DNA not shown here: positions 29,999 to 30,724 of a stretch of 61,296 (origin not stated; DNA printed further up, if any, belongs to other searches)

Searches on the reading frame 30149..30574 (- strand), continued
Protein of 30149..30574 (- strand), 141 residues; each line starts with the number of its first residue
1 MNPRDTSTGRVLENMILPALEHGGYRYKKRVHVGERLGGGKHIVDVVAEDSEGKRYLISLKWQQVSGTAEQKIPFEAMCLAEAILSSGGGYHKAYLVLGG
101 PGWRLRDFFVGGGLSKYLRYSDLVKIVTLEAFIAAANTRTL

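Call 102: search_protein_families(library=ncbifam, proteins=[L161:1607-2497:+, L158:2013-2981:+, L160:2120-2995:+, L188:2031-3011:+], max_evalue=0.00001)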
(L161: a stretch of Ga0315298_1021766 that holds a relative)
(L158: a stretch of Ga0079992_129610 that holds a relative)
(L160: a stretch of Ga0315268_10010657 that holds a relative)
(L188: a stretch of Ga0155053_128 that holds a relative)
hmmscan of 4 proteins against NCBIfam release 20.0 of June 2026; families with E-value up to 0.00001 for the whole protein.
L161:1607-2497:+ (296 aa): 2 families
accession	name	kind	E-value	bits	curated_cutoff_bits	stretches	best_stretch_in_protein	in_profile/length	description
TIGR00571.1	dam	subfamily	3.9e-83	279.2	114.85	1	3-275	2-267/267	Dam family site-specific DNA-(adenine-N6)-methyltransferase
NF008152.0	PRK10904.1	equivalog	1.8e-53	181.7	441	1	5-273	7-266/271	adenine-specific DNA-methyltransferase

L158:2013-2981:+ (322 aa): 2 families
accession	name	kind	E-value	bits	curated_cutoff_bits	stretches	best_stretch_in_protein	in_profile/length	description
TIGR00571.1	dam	subfamily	1.3e-82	277.5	114.85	1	29-301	2-267/267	Dam family site-specific DNA-(adenine-N6)-methyltransferase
NF008152.0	PRK10904.1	equivalog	3e-52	177.7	441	1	31-299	7-266/271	adenine-specific DNA-methyltransferase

L160:2120-2995:+ (292 aa): 3 families
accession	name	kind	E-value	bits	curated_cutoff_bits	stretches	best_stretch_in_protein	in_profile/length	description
NF050803.1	DnaMtaseCcrMCaul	equivalog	1.3e-69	234.8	830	2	27-181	7-162/350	adenine-specific DNA-methyltransferase CcrM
NF008572.0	PRK11524.1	equivalog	2.3e-39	135.3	292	1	18-287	9-257/294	adenine-specific DNA-methyltransferase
NF010253.0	PRK13699.1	subfamily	7.3e-20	71.6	244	1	224-288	143-207/226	DNA methyltransferase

L188:2031-3011:+ (327 aa): 3 families
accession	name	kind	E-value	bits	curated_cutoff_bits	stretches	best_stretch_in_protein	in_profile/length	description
NF050803.1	DnaMtaseCcrMCaul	equivalog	3.7e-72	243.1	830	1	76-324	7-253/350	adenine-specific DNA-methyltransferase CcrM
NF008572.0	PRK11524.1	equivalog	5.2e-38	130.8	292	2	242-319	180-257/294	adenine-specific DNA-methyltransferase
NF010253.0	PRK13699.1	subfamily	1.8e-19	70.3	244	1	256-319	143-206/226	DNA methyltransferase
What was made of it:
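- The CcrM-like partners score 235-243 bits against a cut-off of 830 for true CcrM (call 102).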
